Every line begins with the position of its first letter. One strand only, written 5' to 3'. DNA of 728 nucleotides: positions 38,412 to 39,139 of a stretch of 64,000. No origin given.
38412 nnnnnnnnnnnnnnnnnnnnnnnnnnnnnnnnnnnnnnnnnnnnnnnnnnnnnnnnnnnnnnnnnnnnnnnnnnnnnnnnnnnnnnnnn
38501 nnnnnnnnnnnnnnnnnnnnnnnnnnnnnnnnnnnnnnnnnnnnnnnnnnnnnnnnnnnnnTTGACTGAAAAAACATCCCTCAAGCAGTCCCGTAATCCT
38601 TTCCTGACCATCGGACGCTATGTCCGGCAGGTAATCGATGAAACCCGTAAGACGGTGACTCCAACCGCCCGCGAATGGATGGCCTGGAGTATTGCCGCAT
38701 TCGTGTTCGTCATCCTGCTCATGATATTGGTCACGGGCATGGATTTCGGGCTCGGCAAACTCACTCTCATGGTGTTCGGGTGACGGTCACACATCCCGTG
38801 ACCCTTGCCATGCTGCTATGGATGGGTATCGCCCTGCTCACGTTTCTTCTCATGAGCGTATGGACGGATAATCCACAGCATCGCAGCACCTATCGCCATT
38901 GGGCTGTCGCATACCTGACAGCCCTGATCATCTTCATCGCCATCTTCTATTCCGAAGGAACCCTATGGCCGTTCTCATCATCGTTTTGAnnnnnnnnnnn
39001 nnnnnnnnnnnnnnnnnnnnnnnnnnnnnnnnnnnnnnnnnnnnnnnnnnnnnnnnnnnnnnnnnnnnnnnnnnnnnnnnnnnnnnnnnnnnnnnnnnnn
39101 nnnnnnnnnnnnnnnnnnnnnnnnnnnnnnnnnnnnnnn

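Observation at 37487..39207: Accessory SecE- and SecG-like paralogs next to a DivIVA-domain protein on a mobile element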

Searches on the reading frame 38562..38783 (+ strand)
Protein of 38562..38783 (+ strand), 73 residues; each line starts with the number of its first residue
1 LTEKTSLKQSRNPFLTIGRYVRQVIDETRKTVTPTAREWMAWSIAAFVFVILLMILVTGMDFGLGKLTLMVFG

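Call 3: search_protein_families(library=pfam, proteins=[window:38562-38783:+], max_evalue=1)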
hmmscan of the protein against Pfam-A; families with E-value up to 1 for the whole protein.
window:38562-38783:+ (73 aa): 3 families
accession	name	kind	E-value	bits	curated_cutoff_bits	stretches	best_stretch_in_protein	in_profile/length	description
PF00584.25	SecE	-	1.6e-11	44.4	22.7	1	19-70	2-53/55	SecE/Sec61-gamma subunits of protein translocation complex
PF15420.11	Abhydrolase_9_N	-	0.0068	16.9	27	1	14-60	105-151/208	Alpha/beta-hydrolase family N-terminus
PF07937.16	DUF1686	-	0.022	15.2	25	1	25-62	109-146/182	Protein of unknown function (DUF1686)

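Call 4: search_protein_families(library=ncbifam, proteins=[window:38562-38783:+], max_evalue=1)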
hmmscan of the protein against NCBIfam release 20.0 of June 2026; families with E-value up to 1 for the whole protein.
window:38562-38783:+ (73 aa): 8 families
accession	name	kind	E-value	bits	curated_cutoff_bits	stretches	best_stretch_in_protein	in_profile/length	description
TIGR00964.1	secE_bact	equivalog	1.7e-13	50.3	27.55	1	18-73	2-57/57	preprotein translocase subunit SecE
NF005782.0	PRK07597.9-1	equivalog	7.1e-12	46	201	1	4-73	95-164/164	preprotein translocase subunit SecE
NF005783.0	PRK07597.9-4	equivalog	2.3e-11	44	127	1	6-64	41-99/109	preprotein translocase subunit SecE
NF004375.0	PRK05740.1-6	equivalog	0.00023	21.2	177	1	21-69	79-131/136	preprotein translocase subunit SecE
NF004379.0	PRK05740.2-5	equivalog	0.00065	19.5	150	1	20-73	71-124/127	preprotein translocase subunit SecE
NF004371.0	PRK05740.1-1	equivalog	0.001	19.2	109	1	19-64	69-114/126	preprotein translocase subunit SecE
NF004378.0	PRK05740.2-4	equivalog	0.0035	17.5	171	1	21-73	70-122/122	preprotein translocase subunit SecE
NF004373.0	PRK05740.1-3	equivalog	0.028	14.2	154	1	27-71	104-148/150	preprotein translocase subunit SecE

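Call 36: find_homologous_proteins(query=window:38562-38780:+, max_evalue=0.001)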
Query window:38562-38780:+ (73 aa): 23 proteins with E <= 0.001 among 24 candidates.
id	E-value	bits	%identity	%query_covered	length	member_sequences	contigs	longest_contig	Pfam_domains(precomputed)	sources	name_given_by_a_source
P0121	3.5e-39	149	99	100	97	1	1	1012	PF00584.26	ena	-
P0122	6.2e-39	148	97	100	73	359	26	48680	PF00584.26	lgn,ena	-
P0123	6.8e-38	145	96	100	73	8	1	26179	PF00584.26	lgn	-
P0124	4.1e-36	139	93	100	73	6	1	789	PF00584.26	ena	-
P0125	1.5e-35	137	95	100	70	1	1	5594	PF00584.26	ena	-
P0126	2.5e-34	134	88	100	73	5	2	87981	PF00584.26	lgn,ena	-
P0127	4.0e-32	127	92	100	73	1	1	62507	PF00584.26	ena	-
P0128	1.1e-27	113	77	97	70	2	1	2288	PF00584.26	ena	-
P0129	2.5e-27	112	75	100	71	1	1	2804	PF00584.26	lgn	-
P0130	2.7e-27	111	77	100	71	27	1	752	PF00584.26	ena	-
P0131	9.6e-27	110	87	82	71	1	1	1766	PF00584.26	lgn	-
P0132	3.4e-26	108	74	100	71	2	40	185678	PF00584.26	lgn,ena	-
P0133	3.9e-26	108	75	97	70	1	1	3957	PF00584.26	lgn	-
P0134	5.0e-26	107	87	82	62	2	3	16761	PF00584.26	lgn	-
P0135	2.4e-25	105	73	100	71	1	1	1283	PF00584.26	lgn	-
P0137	1.5e-21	93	78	79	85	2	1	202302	PF00584.26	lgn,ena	-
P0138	1.4e-19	87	55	100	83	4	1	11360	PF00584.26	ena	-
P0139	8.5e-19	85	66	92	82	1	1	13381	PF00584.26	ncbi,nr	ncbi:preprotein translocase subunit SecE [Bifidobacterium sp. SO1]|nr:preprotein translocase subunit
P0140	4.2e-18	82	68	78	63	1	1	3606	PF00584.26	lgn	-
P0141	1.3e-14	71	70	74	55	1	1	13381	PF00584.26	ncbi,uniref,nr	ncbi:preprotein translocase subunit SecE [Bifidobacterium sp. SO1]|uniref:preprotein translocase sub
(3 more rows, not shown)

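Call 45: find_related_loci(query=window:38562-38780:+, collection=viral_contigs, flank=10000)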
Query window:38562-38780:+ (73 aa) in viral_contigs; peptide patterns used: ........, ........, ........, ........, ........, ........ (x = any residue, [..] = any of these).
18 stretches matched a pattern; 5 encode a relative of the query (tblastn E <= 1e-3); 4 distinct loci.
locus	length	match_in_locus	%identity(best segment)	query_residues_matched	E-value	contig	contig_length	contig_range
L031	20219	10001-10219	99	1-73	2e-45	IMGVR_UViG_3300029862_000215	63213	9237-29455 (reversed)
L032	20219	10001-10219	97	1-73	5e-45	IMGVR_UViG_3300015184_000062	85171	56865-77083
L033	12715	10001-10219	97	1-73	5e-45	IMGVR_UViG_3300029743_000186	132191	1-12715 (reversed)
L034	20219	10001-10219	99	1-73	2e-45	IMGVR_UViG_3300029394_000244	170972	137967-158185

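Call 47: search_protein_representatives(alignment_id=A1)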
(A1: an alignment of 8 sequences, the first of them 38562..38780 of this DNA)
Query: 8 sequences, 73 profile positions. Proteins with E-value up to 0.001 (for the whole library): 807; up to 1e-10: 82; up to 1e-30: 2. The best 150 are listed.
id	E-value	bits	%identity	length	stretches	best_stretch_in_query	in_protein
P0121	1.8e-39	149.9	-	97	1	1-73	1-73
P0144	6.7e-31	122.4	-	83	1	6-73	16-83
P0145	8.2e-30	118.9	-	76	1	7-73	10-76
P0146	8.9e-27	109.2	-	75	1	10-73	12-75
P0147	3.8e-25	104.0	-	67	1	8-73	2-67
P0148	9.8e-24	99.5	-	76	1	11-73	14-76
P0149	2.2e-23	98.4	-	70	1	7-73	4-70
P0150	8.6e-22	93.2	-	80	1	9-73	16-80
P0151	6.1e-21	90.5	-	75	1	9-73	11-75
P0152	9.6e-21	89.9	-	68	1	11-73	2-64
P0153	1.0e-20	89.8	-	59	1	16-73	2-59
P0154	7.8e-20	87.0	-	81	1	26-73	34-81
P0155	2.0e-19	85.7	-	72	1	26-73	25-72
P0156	3.0e-19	85.1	-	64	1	12-73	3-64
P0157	1.6e-18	82.8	-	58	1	32-73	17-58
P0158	2.5e-18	82.2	-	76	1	9-73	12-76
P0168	1.4e-15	73.4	-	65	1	10-73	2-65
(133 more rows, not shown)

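Call 49: list_cluster_members(proteins=[P0146, P0148, P0150, P0151, P0145, P0147, P0152, P0156, P0158, P0168])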
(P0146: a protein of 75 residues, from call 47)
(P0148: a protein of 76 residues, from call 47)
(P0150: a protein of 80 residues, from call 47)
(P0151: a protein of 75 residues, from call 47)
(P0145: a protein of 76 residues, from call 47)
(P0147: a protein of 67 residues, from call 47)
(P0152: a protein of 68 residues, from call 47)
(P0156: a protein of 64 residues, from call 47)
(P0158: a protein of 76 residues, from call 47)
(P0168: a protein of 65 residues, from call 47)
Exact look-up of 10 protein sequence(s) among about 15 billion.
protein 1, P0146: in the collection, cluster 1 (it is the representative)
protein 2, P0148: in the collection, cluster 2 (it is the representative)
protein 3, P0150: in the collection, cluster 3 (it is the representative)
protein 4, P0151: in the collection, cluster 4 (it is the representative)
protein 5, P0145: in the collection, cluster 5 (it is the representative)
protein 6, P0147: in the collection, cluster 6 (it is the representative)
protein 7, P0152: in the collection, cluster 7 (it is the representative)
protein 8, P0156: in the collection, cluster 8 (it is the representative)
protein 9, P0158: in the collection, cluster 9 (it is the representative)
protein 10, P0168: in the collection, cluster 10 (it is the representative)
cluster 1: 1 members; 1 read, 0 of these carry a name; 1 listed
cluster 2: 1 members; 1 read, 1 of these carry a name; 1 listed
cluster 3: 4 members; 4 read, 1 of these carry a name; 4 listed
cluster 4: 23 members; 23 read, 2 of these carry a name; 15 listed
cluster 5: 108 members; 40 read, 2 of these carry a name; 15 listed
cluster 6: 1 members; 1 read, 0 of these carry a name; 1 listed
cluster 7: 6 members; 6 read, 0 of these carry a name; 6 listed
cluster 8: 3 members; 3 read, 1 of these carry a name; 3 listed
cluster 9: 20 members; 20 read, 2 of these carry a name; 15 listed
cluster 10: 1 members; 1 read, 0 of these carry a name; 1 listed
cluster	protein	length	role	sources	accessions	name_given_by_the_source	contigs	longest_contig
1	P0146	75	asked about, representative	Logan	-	-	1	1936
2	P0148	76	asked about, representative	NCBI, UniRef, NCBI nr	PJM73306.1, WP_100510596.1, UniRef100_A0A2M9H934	preprotein translocase subunit SecE [Bifidobacterium primatium] | Protein translocase subunit SecE n=1 Tax=Bifidobacterium primatium TaxID=2045438 ...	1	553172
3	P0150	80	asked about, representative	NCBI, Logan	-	-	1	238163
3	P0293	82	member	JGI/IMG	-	preprotein translocase subunit SecE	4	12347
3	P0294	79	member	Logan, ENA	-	-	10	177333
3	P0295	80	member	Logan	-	-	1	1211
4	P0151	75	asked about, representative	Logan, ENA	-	-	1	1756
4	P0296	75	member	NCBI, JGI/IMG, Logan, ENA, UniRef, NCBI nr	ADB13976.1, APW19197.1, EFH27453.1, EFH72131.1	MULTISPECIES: preprotein translocase subunit SecE [Gardnerella] | preprotein translocase, secE subunit | Preprotein translocase subunit SecE n=3 Tax=Gardnerella TaxID=2701 RepID=A0A9X7FFX3_9BIFI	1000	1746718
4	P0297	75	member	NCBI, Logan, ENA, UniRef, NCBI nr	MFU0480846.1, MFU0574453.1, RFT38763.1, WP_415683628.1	preprotein translocase subunit SecE [Gardnerella vaginalis] | preprotein translocase subunit SecE n=1 Tax=Gardnerella TaxID=2701 RepID=UPI000EDF92BA | preprotein translocase subunit SecE [Bifidobacteriaceae bacterium NR015]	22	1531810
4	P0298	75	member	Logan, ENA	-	-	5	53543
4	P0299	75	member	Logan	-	-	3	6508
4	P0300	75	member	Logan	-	-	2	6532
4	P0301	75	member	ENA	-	-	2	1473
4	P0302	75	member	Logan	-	-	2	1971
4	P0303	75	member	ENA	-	-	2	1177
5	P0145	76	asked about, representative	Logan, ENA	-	-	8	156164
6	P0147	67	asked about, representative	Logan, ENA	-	-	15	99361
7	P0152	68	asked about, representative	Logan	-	-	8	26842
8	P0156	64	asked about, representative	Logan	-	-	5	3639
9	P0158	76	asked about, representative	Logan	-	-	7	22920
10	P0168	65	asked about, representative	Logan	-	-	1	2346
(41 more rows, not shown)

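Call 64: search_protein_families(library=phrogs, proteins=[window:38562-38780:+], max_evalue=0.01)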
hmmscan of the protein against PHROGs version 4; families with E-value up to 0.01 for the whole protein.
window:38562-38780:+ (73 aa): 0 families

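Call 68: search_solved_structures(query=window:38562-38780:+, max_evalue=1, show_alignments=2)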
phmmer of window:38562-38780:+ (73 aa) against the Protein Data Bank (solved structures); distinct sequences matched with E-value up to 1: 7.
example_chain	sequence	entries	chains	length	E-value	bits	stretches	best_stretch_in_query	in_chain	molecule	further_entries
5cwo_A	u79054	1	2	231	0.082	16.7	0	15-51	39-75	Designed helical repeat protein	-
8fbi_A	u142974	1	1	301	0.22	15.3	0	14-51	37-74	KWOCA_39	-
7xha_E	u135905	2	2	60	0.43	14.4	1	18-72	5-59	Protein translocase subunit SecE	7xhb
8ya0_E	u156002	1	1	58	0.64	13.8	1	19-72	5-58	Protein translocase subunit SecE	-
5eul_E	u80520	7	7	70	0.68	13.7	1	19-72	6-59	Preprotein translocase SecE subunit | Protein translocase subunit SecE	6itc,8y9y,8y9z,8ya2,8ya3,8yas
5nco_h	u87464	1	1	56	0.9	13.4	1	20-67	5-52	Protein translocase subunit SecE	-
9hcj_E0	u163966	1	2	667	0.92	13.3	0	22-60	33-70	NDC1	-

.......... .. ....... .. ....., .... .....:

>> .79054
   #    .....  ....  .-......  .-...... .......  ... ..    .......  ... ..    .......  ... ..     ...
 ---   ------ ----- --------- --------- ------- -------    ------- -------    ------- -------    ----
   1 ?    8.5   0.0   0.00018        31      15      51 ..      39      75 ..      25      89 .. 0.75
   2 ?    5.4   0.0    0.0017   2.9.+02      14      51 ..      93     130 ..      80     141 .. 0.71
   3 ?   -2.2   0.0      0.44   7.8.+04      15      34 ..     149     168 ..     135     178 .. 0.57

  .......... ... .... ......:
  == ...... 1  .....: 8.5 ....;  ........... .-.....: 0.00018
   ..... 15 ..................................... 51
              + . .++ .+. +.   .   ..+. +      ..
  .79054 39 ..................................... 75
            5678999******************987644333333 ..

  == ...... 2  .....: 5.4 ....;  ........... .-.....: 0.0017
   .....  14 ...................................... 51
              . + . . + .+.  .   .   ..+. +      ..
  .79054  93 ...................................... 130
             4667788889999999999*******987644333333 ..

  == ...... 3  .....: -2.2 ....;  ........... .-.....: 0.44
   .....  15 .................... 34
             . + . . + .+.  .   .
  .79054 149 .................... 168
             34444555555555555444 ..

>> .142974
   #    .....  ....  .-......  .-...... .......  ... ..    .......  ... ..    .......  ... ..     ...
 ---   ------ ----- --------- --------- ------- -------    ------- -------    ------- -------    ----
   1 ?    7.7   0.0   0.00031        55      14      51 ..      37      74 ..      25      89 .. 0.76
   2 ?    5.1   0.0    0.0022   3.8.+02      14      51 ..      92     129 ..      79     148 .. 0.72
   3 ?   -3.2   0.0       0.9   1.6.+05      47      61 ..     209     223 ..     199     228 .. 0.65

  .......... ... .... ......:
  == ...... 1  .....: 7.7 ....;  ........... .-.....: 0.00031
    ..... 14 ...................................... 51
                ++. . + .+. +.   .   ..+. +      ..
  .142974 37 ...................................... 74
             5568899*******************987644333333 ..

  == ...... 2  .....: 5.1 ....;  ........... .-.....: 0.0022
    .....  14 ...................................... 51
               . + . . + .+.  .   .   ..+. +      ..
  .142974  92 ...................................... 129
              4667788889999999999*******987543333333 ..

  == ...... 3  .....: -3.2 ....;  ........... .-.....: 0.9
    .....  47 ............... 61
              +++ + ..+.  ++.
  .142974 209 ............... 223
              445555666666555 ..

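Call 82: search_dna_similar(query=window:38562-38780:+, collection=plasmids, mode=protein, max_evalue=0.001, max_rows=40)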
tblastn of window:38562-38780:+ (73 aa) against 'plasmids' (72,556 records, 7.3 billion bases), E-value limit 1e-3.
Records with a match: 11; places in all: 11; records where one place covers at least 80% of the query: 9.
Best place of each record, by identity: 95-99% 4; 60-80% 1; <60% 6.
By first word of the organism name: Bifidobacterium 5; Arthrobacter 2; Tsukamurella 1; Pseudarthrobacter 1; Paenarthrobacter 1; Nonomuraea 1.
By predicted mobility (MOB-suite, as given by PLSDB): non-mobilizable 11.
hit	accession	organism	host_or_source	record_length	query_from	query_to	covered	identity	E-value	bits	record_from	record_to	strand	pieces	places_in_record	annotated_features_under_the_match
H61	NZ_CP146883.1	Bifidobacterium longum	-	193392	1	73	100%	98.6%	1e-40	147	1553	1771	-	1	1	secE: preprotein translocase subunit SecE | hypothetical protein (x2)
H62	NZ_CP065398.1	Bifidobacterium longum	cell culture,feces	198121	1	73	100%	98.6%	1e-40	147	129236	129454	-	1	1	secE: preprotein translocase subunit SecE | hypothetical protein (x2)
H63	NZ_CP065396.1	Bifidobacterium longum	cell culture,feces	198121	1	73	100%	98.6%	1e-40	147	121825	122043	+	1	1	secE: preprotein translocase subunit SecE | hypothetical protein (x2)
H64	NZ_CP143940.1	Bifidobacterium longum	Homo sapiens,cell culture,human fecal ...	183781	1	73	100%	97.3%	4e-40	145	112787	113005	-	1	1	secE: preprotein translocase subunit SecE | hypothetical protein (x2)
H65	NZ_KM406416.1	Bifidobacterium breve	-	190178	1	73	100%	76.7%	1e-28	112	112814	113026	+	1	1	secE: preprotein translocase subunit SecE | hypothetical protein (x2)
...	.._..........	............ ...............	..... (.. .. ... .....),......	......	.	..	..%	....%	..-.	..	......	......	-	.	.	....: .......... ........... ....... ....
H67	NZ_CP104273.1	Arthrobacter sp. zg-Y1110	Marmot,single cell,intestinal contents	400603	9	72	88%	40.6%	4e-7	52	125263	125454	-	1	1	secE: preprotein translocase subunit SecE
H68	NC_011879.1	Pseudarthrobacter chlorophenolicus A6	-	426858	3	72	96%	35.7%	2e-7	52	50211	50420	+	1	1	secE: preprotein translocase subunit SecE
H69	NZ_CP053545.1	Paenarthrobacter sp. YJN-5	cell culture,soil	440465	8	72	89%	36.9%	3e-4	44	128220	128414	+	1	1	secE: preprotein translocase subunit SecE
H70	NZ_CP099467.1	Arthrobacter caoxuetaonis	single cell,faeces,Qinghai,China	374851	20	72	73%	41.5%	4e-5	46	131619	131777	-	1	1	secE: preprotein translocase subunit SecE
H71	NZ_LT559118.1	Nonomuraea gerenzanensis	-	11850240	20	73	74%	35.2%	2e-4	44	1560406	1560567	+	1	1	none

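Call 83: get_annotated_region(hit=H68, flank=5000)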
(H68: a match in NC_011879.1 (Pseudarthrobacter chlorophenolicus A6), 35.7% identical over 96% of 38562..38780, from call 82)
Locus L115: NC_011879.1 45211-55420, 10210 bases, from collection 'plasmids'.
description: Pseudarthrobacter chlorophenolicus A6 plasmid pACHL01, complete sequence
organism: Pseudarthrobacter chlorophenolicus A6 (NCBI taxid 452863)
taxonomy: Bacteria; Actinomycetota; Actinomycetes; Micrococcales; Micrococcaceae; Pseudarthrobacter; Pseudarthrobacter chlorophenolicus; Pseudarthrobacter chlorophenolicus A6
host: -; source: -; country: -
typing (MOB-suite, as given by PLSDB): non-mobilizable
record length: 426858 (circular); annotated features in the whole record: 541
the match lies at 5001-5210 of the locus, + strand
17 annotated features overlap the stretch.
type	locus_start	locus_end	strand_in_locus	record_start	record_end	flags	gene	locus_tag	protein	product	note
CDS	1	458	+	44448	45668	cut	-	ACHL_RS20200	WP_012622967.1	ABC transporter permease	-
CDS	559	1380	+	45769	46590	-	-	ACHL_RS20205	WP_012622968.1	hypothetical protein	-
CDS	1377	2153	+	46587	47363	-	-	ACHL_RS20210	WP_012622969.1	hypothetical protein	-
CDS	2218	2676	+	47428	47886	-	-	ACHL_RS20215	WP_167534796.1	hypothetical protein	-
CDS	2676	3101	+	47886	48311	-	-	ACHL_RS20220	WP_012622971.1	hypothetical protein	-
CDS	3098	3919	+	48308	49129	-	-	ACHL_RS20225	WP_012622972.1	hypothetical protein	-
CDS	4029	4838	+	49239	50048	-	-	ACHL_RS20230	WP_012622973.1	hypothetical protein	-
CDS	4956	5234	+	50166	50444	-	secE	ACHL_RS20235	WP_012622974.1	preprotein translocase subunit SecE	GO:0043952 - protein transport by the Sec complex [Evidence IEA]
CDS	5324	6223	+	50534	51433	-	-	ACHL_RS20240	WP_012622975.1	hypothetical protein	-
CDS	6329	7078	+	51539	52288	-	-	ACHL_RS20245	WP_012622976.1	Bax inhibitor-1/YccA family protein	-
CDS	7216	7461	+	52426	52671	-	-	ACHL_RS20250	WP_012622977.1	hypothetical protein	-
CDS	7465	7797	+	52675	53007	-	-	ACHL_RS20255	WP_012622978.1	hypothetical protein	-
CDS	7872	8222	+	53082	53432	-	-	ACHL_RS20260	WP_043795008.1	hypothetical protein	-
CDS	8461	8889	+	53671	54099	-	-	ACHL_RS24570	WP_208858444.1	hypothetical protein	-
CDS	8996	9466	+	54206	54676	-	-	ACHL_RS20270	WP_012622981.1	hypothetical protein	-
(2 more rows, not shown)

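Call 94: search_protein_families(library=padloc, proteins=[window:38562-38780:+], max_evalue=0.01)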
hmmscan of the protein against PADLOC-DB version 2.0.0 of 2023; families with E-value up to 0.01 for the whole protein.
window:38562-38780:+ (73 aa): 0 families

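Call 98: find_encoding_contigs(protein=P0139, flank=7000, max_places=2)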
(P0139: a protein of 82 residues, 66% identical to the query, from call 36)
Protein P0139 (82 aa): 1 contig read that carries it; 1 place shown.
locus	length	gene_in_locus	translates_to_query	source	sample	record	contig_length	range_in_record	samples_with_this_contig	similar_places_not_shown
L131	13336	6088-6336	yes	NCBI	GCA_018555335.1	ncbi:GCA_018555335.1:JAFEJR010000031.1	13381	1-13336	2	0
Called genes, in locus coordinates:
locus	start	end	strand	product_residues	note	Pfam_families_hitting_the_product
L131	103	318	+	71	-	-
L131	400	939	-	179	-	PF00583:Acetyltransf_1 (weak), PF13508:Acetyltransf_7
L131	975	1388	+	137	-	-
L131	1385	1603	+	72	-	-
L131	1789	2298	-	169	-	PF13673:Acetyltransf_10, PF00583:Acetyltransf_1, PF13508:Acetyltransf_7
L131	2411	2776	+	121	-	-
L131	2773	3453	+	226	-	-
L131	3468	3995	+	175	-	-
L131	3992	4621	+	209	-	PF16475:DUF5052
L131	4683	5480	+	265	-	PF04607:RelA_SpoT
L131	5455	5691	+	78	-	-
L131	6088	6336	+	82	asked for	PF00584:SecE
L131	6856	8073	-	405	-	PF12323:HTH_OrfB_IS605, PF01385:OrfB_IS605, PF07282:Cas12f1-like_TNB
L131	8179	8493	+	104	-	-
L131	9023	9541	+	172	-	PF06114:Peptidase_M78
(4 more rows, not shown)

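Call 99: find_encoding_contigs(protein=P0296, flank=3000, max_places=1)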
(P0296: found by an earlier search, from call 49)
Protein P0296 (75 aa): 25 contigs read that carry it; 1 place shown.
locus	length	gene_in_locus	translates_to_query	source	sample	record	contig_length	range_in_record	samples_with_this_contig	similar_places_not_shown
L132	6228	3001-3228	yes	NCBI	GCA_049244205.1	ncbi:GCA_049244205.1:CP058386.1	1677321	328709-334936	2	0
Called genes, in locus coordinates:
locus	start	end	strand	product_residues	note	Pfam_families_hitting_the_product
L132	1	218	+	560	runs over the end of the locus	PF01018:GTP1_OBG, PF01926:MMR_HSR1, PF02421:FeoB_N, PF09269:DUF1967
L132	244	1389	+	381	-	PF00696:AA_kinase, PF01472:PUA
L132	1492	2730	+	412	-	PF00155:Aminotran_1_2, PF01041:DegT_DnrJ_EryC1 (weak)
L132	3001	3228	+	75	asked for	PF00584:SecE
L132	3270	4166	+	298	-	PF02357:NusG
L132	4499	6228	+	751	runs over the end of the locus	-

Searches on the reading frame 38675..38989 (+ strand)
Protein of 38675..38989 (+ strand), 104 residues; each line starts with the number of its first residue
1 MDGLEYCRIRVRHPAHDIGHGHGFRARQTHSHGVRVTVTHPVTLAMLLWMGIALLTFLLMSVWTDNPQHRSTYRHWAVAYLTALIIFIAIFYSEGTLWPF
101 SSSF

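Call 3: search_protein_families(library=pfam, proteins=[window:38675-38989:+], max_evalue=1)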
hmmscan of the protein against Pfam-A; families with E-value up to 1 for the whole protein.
window:38675-38989:+ (104 aa): 3 families
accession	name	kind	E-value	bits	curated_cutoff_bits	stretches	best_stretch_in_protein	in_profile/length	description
PF07331.16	TctB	-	0.021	15.4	29.1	1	42-92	81-126/137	Tripartite tricarboxylate transporter TctB family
PF09788.14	Tmemb_55A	-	0.071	12.7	30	1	41-92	190-242/248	Transmembrane protein 55A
PF07850.20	Renin_r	-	0.23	12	27.8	1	34-61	26-53/79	Renin receptor-like transmembrane spanning segment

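Call 4: search_protein_families(library=ncbifam, proteins=[window:38675-38989:+], max_evalue=1)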
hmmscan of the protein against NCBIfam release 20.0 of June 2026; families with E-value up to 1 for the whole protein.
window:38675-38989:+ (104 aa): 4 families
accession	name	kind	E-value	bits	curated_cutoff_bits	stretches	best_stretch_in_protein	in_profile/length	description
NF042915.1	MAB_1171c_fam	subfamily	0.0026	16.8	100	1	42-93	63-114/362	MAB_1171c family putative transporter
NF041560.1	T6SS_Burk_ExIF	subfamily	0.084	12.5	90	1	42-93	133-183/234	putative type VI secretion system effector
NF041421.1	MbpC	equivalog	0.11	12.4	200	1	37-80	95-139/148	mobilization protein MbpC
NF058595.1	invert_tail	domain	0.15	12.4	37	1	43-88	23-69/113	lipo-invert putative C-terminal anchoring domain-containing protein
